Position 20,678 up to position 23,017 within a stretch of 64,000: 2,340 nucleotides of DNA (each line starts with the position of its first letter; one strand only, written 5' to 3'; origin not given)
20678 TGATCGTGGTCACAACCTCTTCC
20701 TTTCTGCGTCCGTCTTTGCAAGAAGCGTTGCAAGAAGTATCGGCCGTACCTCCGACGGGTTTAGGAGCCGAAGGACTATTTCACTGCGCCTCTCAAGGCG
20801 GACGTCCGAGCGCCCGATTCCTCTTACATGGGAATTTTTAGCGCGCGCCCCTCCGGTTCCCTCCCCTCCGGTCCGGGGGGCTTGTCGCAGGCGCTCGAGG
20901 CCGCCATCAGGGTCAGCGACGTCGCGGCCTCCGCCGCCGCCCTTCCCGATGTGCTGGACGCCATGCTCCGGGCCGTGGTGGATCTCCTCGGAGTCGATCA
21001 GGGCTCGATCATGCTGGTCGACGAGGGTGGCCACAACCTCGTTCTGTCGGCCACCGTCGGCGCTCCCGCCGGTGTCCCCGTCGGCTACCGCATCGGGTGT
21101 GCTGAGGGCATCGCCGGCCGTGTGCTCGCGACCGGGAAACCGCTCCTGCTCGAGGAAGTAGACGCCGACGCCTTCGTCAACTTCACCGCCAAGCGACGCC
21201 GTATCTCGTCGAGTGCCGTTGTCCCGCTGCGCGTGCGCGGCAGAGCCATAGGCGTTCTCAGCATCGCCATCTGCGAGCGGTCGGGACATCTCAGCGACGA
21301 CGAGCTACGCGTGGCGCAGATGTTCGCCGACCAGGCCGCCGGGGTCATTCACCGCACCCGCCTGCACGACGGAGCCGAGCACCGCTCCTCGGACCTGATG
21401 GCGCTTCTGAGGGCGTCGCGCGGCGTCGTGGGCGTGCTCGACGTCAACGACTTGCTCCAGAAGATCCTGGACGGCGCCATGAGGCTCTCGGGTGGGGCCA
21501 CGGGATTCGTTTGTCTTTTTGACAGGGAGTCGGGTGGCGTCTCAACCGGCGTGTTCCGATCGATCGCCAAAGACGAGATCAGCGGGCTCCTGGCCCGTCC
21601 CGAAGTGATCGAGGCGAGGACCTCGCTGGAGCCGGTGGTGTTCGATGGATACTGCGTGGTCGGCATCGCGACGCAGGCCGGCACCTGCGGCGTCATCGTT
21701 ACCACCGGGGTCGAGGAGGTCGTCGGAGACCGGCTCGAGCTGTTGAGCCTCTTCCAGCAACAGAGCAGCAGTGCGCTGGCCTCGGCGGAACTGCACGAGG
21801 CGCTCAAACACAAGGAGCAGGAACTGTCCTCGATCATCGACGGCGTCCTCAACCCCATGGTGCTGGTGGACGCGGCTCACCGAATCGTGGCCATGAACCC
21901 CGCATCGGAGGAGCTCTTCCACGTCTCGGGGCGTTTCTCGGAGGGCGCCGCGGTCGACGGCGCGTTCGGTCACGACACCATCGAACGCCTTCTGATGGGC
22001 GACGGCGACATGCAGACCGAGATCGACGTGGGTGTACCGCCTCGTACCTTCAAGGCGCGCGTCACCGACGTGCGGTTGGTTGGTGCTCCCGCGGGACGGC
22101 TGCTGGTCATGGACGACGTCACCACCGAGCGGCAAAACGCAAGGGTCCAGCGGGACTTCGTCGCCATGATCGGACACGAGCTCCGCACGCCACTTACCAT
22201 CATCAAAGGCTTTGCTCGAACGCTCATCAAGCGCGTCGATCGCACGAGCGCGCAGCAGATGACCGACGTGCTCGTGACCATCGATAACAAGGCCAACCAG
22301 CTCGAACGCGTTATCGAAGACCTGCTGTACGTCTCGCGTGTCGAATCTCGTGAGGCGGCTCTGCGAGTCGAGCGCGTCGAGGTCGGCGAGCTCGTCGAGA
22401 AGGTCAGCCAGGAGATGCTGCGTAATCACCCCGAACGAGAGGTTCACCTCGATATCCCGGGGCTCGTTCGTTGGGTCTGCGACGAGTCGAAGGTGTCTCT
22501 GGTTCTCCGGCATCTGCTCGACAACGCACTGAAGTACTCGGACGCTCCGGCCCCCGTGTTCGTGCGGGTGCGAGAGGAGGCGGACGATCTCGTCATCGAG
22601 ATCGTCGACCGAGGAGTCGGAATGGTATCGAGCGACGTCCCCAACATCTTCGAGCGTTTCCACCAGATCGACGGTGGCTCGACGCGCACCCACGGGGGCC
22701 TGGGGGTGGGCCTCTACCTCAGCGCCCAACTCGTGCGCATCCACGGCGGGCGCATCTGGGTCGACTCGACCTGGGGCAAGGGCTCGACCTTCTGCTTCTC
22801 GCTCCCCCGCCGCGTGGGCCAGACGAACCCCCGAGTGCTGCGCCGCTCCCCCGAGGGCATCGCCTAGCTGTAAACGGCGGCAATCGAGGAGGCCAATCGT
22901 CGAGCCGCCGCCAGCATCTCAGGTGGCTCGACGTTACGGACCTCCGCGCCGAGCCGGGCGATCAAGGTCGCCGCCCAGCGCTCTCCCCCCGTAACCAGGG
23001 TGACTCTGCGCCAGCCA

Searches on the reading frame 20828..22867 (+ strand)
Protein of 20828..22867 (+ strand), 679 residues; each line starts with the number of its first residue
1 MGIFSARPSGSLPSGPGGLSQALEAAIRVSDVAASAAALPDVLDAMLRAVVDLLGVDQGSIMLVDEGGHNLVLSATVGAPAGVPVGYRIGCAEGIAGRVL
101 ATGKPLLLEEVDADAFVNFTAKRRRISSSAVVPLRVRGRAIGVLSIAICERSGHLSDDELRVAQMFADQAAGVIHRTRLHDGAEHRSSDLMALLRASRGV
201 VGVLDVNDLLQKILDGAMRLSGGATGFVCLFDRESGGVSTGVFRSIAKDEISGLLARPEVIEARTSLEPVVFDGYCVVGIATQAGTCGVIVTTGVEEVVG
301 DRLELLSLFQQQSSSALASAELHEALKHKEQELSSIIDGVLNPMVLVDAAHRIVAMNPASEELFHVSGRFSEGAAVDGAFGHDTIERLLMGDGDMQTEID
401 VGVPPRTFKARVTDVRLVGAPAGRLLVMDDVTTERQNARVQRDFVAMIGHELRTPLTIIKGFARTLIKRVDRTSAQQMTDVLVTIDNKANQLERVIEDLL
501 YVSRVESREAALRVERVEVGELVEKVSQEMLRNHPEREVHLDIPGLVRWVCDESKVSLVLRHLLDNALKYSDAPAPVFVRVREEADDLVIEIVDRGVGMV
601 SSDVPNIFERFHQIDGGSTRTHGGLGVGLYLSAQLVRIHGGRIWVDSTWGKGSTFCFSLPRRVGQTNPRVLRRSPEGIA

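Call 59: search_protein_families(library=pfam, proteins=[window:20828-22867:+], max_evalue=0.00001)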
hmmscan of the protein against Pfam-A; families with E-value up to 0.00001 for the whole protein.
window:20828-22867:+ (679 aa): 5 families
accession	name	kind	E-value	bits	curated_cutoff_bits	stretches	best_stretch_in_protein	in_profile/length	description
PF02518.31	HATPase_c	-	7e-26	91.3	26.4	1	552-661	2-109/111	Histidine kinase-, DNA gyrase B-, and HSP90-like ATPase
PF13185.12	GAF_2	-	2.9e-21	76.5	28.6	1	37-175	2-136/136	GAF domain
PF01590.32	GAF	-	5.2e-18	66.3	22.4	1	40-173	3-132/133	GAF domain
PF00512.31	HisKA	-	3.5e-15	56.2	26.9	1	441-507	2-65/66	His Kinase A (phospho-acceptor) domain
PF13492.12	GAF_3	-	2.9e-11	44.3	27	1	40-175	3-128/129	GAF domain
